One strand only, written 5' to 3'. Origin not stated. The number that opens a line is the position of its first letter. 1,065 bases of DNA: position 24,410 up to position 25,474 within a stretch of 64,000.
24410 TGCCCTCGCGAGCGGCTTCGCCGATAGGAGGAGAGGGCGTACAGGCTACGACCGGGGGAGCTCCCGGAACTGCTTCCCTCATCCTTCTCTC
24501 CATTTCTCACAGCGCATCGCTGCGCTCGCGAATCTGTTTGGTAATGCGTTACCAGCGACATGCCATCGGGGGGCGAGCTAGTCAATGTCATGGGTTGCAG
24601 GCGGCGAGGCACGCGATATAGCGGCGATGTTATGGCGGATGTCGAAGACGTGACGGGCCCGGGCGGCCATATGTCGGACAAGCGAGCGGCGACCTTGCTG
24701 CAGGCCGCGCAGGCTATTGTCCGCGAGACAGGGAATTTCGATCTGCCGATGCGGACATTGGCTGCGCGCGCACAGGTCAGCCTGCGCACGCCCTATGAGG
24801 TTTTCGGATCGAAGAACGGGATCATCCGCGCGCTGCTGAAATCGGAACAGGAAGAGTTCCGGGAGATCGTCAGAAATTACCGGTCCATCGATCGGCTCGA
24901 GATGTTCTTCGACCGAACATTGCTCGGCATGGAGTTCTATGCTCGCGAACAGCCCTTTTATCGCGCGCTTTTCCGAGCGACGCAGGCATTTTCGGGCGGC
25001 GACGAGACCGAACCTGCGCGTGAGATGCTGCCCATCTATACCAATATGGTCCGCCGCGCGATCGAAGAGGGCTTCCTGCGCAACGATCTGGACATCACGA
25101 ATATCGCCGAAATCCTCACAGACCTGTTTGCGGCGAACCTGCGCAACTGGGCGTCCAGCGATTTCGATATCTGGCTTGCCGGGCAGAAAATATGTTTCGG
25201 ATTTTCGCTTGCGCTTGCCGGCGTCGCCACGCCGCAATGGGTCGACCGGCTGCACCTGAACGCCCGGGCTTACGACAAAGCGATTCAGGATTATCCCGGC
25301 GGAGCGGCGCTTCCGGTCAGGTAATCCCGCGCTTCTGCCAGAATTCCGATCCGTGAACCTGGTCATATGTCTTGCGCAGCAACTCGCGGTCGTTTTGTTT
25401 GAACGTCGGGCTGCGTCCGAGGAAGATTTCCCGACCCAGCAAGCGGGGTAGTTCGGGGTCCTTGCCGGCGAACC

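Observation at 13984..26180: One 16-bp palindrome in every promoter region of the island catabolic cluster: a candidate TetR regulon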

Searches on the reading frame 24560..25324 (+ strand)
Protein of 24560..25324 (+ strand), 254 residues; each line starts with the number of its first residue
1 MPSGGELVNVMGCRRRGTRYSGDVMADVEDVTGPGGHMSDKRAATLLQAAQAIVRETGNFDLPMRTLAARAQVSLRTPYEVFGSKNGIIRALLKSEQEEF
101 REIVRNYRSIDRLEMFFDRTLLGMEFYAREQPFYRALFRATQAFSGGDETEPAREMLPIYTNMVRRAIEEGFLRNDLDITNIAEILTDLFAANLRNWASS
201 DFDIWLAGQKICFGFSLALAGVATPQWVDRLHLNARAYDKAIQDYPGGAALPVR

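Call 3: search_protein_families(library=pfam, proteins=[window:24560-25324:+])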
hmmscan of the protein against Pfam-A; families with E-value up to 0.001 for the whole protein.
window:24560-25324:+ (254 aa): 0 families

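Call 9: search_protein_families(library=pfam, proteins=[window:24671-25324:+], max_evalue=1)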
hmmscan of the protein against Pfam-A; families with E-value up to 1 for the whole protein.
window:24671-25324:+ (217 aa): 4 families
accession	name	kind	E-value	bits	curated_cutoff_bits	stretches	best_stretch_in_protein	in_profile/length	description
PF00440.29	TetR_N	-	0.0032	17.6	24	1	9-55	1-47/47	Bacterial regulatory proteins, tetR family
PF01895.24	PhoU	-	0.038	14.8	23.5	1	51-86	15-51/89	PhoU domain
PF16925.10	TetR_C_13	-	0.089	13.6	27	1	122-154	55-87/109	Tetracyclin repressor-like, C-terminal domain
PF16859.10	TetR_C_11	-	0.091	13.6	32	1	124-153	61-90/113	Tetracyclin repressor-like, C-terminal domain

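Call 13: find_homologous_proteins(query=window:24671-25324:+)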
Query window:24671-25324:+ (217 aa): 95 proteins with E <= 0.001 among 1270 candidates.
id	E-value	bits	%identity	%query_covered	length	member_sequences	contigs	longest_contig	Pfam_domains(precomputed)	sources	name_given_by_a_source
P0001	1.5e-133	461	100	96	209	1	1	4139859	-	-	-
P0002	5.5e-131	452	95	100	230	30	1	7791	-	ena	-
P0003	3.0e-128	444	94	100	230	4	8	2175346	-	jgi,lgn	jgi:AcrR family transcriptional regulator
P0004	1.1e-125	435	92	99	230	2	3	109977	-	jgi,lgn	jgi:AcrR family transcriptional regulator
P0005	9.7e-124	429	90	98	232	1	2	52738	-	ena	-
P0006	4.8e-119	413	87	100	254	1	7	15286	-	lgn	-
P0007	2.6e-109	382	80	99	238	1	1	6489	-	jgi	jgi:AcrR family transcriptional regulator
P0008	3.0e-81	290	69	89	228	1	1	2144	-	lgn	-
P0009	2.0e-72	261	59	94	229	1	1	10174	-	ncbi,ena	-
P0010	2.5e-69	251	56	94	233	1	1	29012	PF00440.30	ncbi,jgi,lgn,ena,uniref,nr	ncbi:TetR/AcrR family transcriptional regulator [Sphingomonas sp.]|uniref:TetR/AcrR family transcrip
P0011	1.2e-68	249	60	92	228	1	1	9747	PF00440.30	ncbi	ncbi:MAG: TetR family transcriptional regulator [Sphingomonas bacterium]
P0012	2.2e-67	245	55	95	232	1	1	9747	PF00440.30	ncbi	ncbi:MAG: TetR/AcrR family transcriptional regulator [Sphingomonas bacterium]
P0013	2.2e-67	245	55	94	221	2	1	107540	PF00440.30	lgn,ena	-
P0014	1.6e-66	242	57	95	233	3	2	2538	-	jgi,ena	jgi:AcrR family transcriptional regulator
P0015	4.8e-66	240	55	94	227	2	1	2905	PF00440.30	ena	-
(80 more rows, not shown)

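Call 17: find_related_loci(query=A1, collection=genome_contigs, flank=10000)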
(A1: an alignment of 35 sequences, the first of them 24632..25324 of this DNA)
Query A1 (230 aa) in genome_contigs; peptide patterns used: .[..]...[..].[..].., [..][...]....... (x = any residue, [..] = any of these).
45 stretches matched a pattern; 15 encode a relative of the query (tblastn E <= 1e-3); 14 distinct loci.
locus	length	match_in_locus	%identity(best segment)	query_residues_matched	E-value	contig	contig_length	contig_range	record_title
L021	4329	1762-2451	93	1-230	8e-147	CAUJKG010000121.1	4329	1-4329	MAG: Pseudomonadota bacterium isolate KLAP84 genome assembly, contig: KLAP84_255634, whole genome shotgun sequence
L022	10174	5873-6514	57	6-219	2e-78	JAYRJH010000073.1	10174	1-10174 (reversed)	MAG: Sphingomonas sp. isolate SZ_szas3bin.14 NODE_3523_length_10174_cov_1.21907, whole genome shotgun sequence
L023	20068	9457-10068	56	16-219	8e-75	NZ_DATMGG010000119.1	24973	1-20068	MAG: Sphingomonas sp. isolate SMAG_U13483 k141_215008, whole genome shotgun sequence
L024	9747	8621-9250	58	4-215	4e-74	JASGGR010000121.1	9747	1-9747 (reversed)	MAG: Sphingomonas bacterium isolate 5H065 JMF-2111-06-0005.hyb.bin.65_120, whole genome shotgun sequence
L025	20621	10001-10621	55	15-221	4e-71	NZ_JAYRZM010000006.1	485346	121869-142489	MAG: Phenylobacterium sp. isolate SH_SHASGE1bin.12 NODE_13_length_485346_cov_10.398678, whole genome shotgun sequence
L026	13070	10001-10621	57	15-221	5e-69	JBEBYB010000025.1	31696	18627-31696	MAG: Phenylobacterium sp. isolate T2.bin.79 NODE_4371_length_31696_cov_11.099839, whole genome shotgun sequence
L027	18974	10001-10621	52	15-221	1e-65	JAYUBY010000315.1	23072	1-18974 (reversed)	MAG: Alphaproteobacteria bacterium isolate GFS_6841 GFS_6841_314, whole genome shotgun sequence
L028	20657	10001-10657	49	3-221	1e-60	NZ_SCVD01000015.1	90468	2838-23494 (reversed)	MAG: Phenylobacterium sp. isolate GW715_bin.37 GW715_bin.37-45881, whole genome shotgun sequence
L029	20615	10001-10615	48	17-221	7e-60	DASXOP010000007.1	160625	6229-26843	MAG TPA_asm: Caulobacteraceae bacterium isolate SMAG_U5385 k141_3333935, whole genome shotgun sequence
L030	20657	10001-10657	48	3-221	5e-60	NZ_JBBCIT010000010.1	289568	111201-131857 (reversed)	MAG: Phenylobacterium sp. isolate MAG_CPA_06 P10A_000000025752, whole genome shotgun sequence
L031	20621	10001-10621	49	15-221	3e-58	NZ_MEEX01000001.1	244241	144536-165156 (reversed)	MAG: Phenylobacterium sp. SCN 70-31 ABS78_C0001, whole genome shotgun sequence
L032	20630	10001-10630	50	12-221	1e-56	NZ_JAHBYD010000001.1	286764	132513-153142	MAG: Phenylobacterium sp. isolate ACE_PRO15 PRO15_1, whole genome shotgun sequence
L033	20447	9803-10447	42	13-221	2e-52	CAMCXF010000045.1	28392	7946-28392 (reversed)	MAG: Phenylobacterium deserti isolate MH-21oct19-105 genome assembly, contig: MH-21oct19-C2407, whole genome shotgun seq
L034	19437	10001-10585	44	22-217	3e-50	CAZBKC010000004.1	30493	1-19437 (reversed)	MAG TPA_asm: uncultured Steroidobacter sp. isolate SRP344714_co2_157 genome assembly, contig: NODE_3731_length_30493_cov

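Call 24: find_encoding_contigs(protein=P0003, flank=10000, max_places=3)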
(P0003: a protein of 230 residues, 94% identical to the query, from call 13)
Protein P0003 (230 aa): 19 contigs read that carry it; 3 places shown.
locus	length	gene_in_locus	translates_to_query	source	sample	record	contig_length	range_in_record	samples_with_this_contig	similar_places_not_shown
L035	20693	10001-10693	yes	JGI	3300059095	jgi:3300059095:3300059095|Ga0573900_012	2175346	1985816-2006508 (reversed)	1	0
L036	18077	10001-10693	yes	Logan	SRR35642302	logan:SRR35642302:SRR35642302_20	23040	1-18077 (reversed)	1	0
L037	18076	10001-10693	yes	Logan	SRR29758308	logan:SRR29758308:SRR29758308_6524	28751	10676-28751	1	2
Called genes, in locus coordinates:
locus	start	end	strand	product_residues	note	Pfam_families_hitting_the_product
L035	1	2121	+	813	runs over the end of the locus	PF07715:Plug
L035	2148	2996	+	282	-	PF05721:PhyH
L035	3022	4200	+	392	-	PF00501:AMP-binding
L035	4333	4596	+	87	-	PF13193:AMP-binding_C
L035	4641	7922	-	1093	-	PF00289:Biotin_carb_N, PF02786:CPSase_L_D2, PF02785:Biotin_carb_C, PF00364:Biotin_lipoyl, PF01039:Carboxyl_trans, PF03255:ACCA (weak)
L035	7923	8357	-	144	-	-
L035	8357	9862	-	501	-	PF07690:MFS_1 (weak), PF13347:MFS_2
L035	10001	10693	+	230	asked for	-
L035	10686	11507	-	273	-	PF05721:PhyH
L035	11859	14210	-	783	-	PF07715:Plug, PF00593:TonB_dep_Rec_b-barrel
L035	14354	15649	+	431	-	PF00144:Beta-lactamase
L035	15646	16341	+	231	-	PF00392:GntR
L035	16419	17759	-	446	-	PF06863:DUF1254, PF06742:DUF1214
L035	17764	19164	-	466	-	PF06863:DUF1254, PF06742:DUF1214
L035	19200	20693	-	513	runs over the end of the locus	PF00501:AMP-binding, PF13193:AMP-binding_C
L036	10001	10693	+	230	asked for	-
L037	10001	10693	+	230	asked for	-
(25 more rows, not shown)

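Call 25: find_encoding_contigs(protein=P0004, flank=10000, max_places=2)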
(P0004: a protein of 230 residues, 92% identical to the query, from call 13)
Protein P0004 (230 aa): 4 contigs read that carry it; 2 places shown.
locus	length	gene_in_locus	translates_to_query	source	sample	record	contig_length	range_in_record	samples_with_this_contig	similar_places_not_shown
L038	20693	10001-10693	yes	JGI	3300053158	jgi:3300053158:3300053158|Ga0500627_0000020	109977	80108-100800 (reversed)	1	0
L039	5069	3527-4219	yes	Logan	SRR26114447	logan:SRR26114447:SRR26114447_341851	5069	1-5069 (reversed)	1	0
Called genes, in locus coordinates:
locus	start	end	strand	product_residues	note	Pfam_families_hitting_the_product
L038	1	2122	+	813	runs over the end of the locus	PF07715:Plug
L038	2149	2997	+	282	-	PF05721:PhyH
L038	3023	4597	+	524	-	PF00501:AMP-binding, PF13193:AMP-binding_C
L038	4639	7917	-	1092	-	PF00289:Biotin_carb_N, PF02786:CPSase_L_D2, PF02785:Biotin_carb_C, PF00364:Biotin_lipoyl, PF01039:Carboxyl_trans, PF03255:ACCA (weak)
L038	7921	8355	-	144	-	-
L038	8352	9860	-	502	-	PF07690:MFS_1 (weak), PF13347:MFS_2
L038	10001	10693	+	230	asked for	-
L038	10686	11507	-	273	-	PF05721:PhyH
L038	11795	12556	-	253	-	PF01925:TauE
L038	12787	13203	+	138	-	PF00903:Glyoxalase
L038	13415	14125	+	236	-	PF02230:Abhydrolase_2, PF00561:Abhydrolase_1 (faint), PF12146:Hydrolase_4 (faint), PF01738:DLH (weak), PF00326:Peptidase_S9 (faint)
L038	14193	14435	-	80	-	-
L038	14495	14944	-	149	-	-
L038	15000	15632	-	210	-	PF01471:PG_binding_1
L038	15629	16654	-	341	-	PF04055:Radical_SAM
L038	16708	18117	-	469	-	PF04055:Radical_SAM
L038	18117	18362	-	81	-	-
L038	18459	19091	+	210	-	-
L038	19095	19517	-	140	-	PF05960:DUF885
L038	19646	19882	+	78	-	-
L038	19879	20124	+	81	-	PF06233:Usg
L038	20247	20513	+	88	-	-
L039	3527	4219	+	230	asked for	-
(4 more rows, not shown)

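Call 26: find_encoding_contigs(protein=P0005, flank=10000, max_places=2)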
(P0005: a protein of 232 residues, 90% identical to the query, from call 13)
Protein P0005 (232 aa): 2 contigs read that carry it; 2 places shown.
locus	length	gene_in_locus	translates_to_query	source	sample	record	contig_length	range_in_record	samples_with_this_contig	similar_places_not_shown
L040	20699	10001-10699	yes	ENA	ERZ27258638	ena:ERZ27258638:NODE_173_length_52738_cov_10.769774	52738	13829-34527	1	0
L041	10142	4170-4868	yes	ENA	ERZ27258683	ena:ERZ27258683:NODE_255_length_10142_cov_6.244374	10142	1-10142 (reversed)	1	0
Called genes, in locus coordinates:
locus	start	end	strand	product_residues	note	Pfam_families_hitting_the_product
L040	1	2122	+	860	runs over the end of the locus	PF07715:Plug, PF00593:TonB_dep_Rec_b-barrel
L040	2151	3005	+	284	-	PF05721:PhyH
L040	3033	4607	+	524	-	PF00501:AMP-binding, PF13193:AMP-binding_C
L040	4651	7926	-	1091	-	PF00289:Biotin_carb_N, PF02786:CPSase_L_D2, PF02785:Biotin_carb_C, PF00364:Biotin_lipoyl, PF01039:Carboxyl_trans, PF03255:ACCA (weak)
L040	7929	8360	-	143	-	-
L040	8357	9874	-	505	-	PF07690:MFS_1, PF13347:MFS_2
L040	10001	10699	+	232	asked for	-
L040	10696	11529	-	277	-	PF05721:PhyH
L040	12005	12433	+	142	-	PF00903:Glyoxalase (weak), PF22677:Ble-like_N (weak)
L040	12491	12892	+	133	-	PF03795:YCII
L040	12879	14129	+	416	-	PF04542:Sigma70_r2, PF08281:Sigma70_r4_2, PF20239:DUF6596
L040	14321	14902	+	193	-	PF00080:Sod_Cu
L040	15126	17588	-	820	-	PF00501:AMP-binding, PF01757:Acyl_transf_3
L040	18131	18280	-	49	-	-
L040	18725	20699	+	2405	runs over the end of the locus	-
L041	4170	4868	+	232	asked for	-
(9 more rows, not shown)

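Call 28: find_encoding_contigs(protein=P0006, flank=10000, max_places=2)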
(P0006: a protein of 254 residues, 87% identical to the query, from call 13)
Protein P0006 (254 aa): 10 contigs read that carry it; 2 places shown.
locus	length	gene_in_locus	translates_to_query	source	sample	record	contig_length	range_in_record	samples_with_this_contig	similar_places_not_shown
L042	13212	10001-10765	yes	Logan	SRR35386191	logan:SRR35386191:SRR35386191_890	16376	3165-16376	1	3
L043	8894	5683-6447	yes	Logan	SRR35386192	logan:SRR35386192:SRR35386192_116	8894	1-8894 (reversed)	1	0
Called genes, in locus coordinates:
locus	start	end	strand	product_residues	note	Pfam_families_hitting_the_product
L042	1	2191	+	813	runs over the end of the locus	PF07715:Plug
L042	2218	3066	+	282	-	PF05721:PhyH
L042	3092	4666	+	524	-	PF00501:AMP-binding, PF13193:AMP-binding_C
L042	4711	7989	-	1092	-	PF00289:Biotin_carb_N, PF02786:CPSase_L_D2, PF02785:Biotin_carb_C, PF00364:Biotin_lipoyl, PF01039:Carboxyl_trans, PF03255:ACCA (weak)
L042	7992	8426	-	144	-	-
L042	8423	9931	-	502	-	PF07690:MFS_1 (weak), PF13347:MFS_2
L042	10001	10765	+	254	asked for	-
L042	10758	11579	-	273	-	PF05721:PhyH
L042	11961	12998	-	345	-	PF13356:Arm-DNA-bind_3, PF22022:Phage_int_M, PF00589:Phage_integrase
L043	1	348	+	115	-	?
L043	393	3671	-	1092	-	PF00289:Biotin_carb_N, PF02786:CPSase_L_D2, PF02785:Biotin_carb_C, PF00364:Biotin_lipoyl, PF01039:Carboxyl_trans, PF03255:ACCA (weak)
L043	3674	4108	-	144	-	-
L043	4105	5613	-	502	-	PF07690:MFS_1 (weak), PF13347:MFS_2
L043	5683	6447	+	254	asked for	-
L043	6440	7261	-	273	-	PF05721:PhyH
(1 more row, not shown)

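Call 29: find_encoding_contigs(protein=P0007, flank=10000, max_places=2)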
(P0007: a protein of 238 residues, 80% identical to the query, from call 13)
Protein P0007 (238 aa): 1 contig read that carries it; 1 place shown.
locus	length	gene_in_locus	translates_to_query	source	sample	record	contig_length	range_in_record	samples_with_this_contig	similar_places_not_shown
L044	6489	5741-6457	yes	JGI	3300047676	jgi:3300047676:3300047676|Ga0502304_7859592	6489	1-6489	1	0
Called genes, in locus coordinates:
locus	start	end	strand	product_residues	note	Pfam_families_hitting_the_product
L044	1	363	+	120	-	?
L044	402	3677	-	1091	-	PF00289:Biotin_carb_N, PF02786:CPSase_L_D2, PF02785:Biotin_carb_C, PF00364:Biotin_lipoyl, PF01039:Carboxyl_trans, PF03255:ACCA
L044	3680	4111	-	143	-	-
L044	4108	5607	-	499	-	PF07690:MFS_1 (weak), PF13347:MFS_2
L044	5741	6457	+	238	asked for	-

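Call 35: search_solved_structures(query=A1, max_evalue=0.01)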
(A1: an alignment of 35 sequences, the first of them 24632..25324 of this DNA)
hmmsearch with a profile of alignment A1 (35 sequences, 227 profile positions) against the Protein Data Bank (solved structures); distinct sequences matched with E-value up to 0.01: 79 (the best 60 are shown).
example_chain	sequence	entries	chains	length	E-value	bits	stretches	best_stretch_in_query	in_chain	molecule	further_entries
6ayi_A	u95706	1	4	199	1.2e-11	47.8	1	2-158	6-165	HTH-type transcriptional regulator UidR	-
3mvp_A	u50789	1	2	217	4.8e-11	45.9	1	4-85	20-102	TetR/AcrR transcriptional regulator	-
2hyt_A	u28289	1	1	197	5.7e-11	45.6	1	4-157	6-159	TetR-family transcriptional regulator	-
5aqc_A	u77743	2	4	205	3.7e-10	43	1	6-185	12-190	HTH-TYPE TRANSCRIPTIONAL REPRESSOR KSTR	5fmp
5cw8_A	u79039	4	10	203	5.1e-10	42.5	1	6-182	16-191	HTH-type transcriptional repressor KstR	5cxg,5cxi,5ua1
3mnl_A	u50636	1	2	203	5.1e-10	42.5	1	6-182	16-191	TRANSCRIPTIONAL REGULATORY PROTEIN (PROBABLY TETR-FAMILY)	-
5ua2_A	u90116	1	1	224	7.1e-10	42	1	6-182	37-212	HTH-type transcriptional repressor KstR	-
6ayh_A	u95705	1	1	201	1.3e-07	34.6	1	10-155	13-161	TetR family transcriptional regulator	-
6azh_A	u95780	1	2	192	2.8e-07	33.5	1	8-157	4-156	TetR family transcriptional regulator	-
3he0_A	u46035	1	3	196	5.8e-07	32.5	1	8-61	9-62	Transcriptional regulator, TetR family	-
3vuq_A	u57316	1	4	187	9.2e-07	31.9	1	9-77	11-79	Transcriptional regulator (TetR/AcrR family)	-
3dew_A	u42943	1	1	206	1.1e-06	31.5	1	7-104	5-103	Transcriptional regulator, TetR family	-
6o6n_A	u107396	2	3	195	1.7e-06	31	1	9-108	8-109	TetR family transcriptional regulator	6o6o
3bni_A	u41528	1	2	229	2.2e-06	30.6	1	6-75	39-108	Putative TetR-family transcriptional regulator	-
6o6p_A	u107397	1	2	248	2.7e-06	30.3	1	9-108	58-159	TetR family transcriptional regulator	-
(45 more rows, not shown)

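Call 45: predict_structure(alignment_id=A1)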
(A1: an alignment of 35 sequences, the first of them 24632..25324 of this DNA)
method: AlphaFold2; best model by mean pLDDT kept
length: 230 residues; sequences in the alignment: 35
mean_pLDDT: 88.5   pTM: 0.83
mean pLDDT of the five models: 88.5, 87.6, 87.5, 86.8, 85.5
residues with pLDDT >= 90: 163; 70-90: 38; 50-70: 18; < 50: 11
segments of 3 or more residues with pLDDT < 50: 1-9
pLDDT, mean of each block of 10 residues (from residue 1): 44 77 94 87 95 93 89 91 94 96 93 85 66 94 98 97 96 93 97 98 98 97 62
secondary structure, 60 per line:
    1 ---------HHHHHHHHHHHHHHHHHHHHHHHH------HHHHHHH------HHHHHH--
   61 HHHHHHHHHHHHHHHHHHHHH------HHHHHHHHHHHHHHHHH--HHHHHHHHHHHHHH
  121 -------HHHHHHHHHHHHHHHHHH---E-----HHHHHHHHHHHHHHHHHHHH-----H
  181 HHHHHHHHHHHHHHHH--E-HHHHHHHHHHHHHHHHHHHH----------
elements in order: H10-33 H40-46 H53-58 H61-81 H88-104 H107-120 H128-145 H155-174 H180-196 H201-220

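Call 49: fold_search(model_id=the predicted structure, library=pdb)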
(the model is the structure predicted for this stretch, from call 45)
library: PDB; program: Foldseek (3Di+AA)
matches with E <= 10: 893; with E <= 0.001: 93
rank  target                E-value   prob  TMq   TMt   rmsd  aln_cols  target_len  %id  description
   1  1ui5_B                5.3e-06  1.00  0.54  0.59   6.3       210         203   18  Crystal structure of gamma-butyrolactone receptor (ArpA like protein) (released 2004-07-27)
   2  1ui5_A                1.1e-05  1.00  0.56  0.63   5.8       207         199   18  Crystal structure of gamma-butyrolactone receptor (ArpA like protein) (released 2004-07-27)
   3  1ui6_B                1.1e-05  1.00  0.54  0.62   5.7       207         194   18  Crystal structure of gamma-butyrolactone receptor (ArpA-like protein) (released 2004-07-27)
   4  5xaz_C                1.5e-05  1.00  0.59  0.63   7.0       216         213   22  Crystal structure of full length native tylp, a tetr regulator from streptomyces fradiae (released 2017-08-02)
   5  4pxi_C                2.5e-05  1.00  0.53  0.60   6.1       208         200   18  Elucidation of the Structural and Functional Mechanism of Action of the TetR Family Protein, CprB from S. coelicolor A (released 2014-07-02)
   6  5xaz_A                2.7e-05  1.00  0.57  0.59   7.7       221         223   21  Crystal structure of full length native tylp, a tetr regulator from streptomyces fradiae (released 2017-08-02)
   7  5xaz_D                4.4e-05  1.00  0.57  0.59   7.8       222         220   22  Crystal structure of full length native tylp, a tetr regulator from streptomyces fradiae (released 2017-08-02)
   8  5xaz_H                4.6e-05  1.00  0.57  0.62   6.6       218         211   21  Crystal structure of full length native tylp, a tetr regulator from streptomyces fradiae (released 2017-08-02)
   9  5xaz_F                5.3e-05  1.00  0.55  0.57   7.1       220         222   23  Crystal structure of full length native tylp, a tetr regulator from streptomyces fradiae (released 2017-08-02)
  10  5xaz_E                5.8e-05  1.00  0.59  0.62   7.1       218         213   20  Crystal structure of full length native tylp, a tetr regulator from streptomyces fradiae (released 2017-08-02)
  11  3f1b                  6.1e-05  1.00  0.49  0.59   5.4       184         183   21  The crystal structure of a TetR-like transcriptional regulator from Rhodococcus sp. RHA1. (released 2008-11-18)
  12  1ui6_A                7.0e-05  1.00  0.53  0.61   5.5       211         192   18  Crystal structure of gamma-butyrolactone receptor (ArpA-like protein) (released 2004-07-27)
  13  5xay_A                1.2e-04  1.00  0.57  0.60   6.9       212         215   23  Crystal structure of full length tylp, a tetr regulator from streptomyces fradiae (released 2017-08-02)
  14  2hyt                  1.2e-04  1.00  0.65  0.76   3.5       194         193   22  CRYSTAL STRUCTURE OF A TETR-FAMILY TRANSCRIPTIONAL REGULATOR (ECA1819) FROM PECTOBACTERIUM ATROSEPTICUM AT 1.64 A RESOLU (released 2006-08-15)
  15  4w97                  1.3e-04  1.00  0.45  0.51   6.2       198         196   20  Structure of ketosteroid transcriptional regulator KstR2 of Mycobacterium tuberculosis (released 2014-11-26)
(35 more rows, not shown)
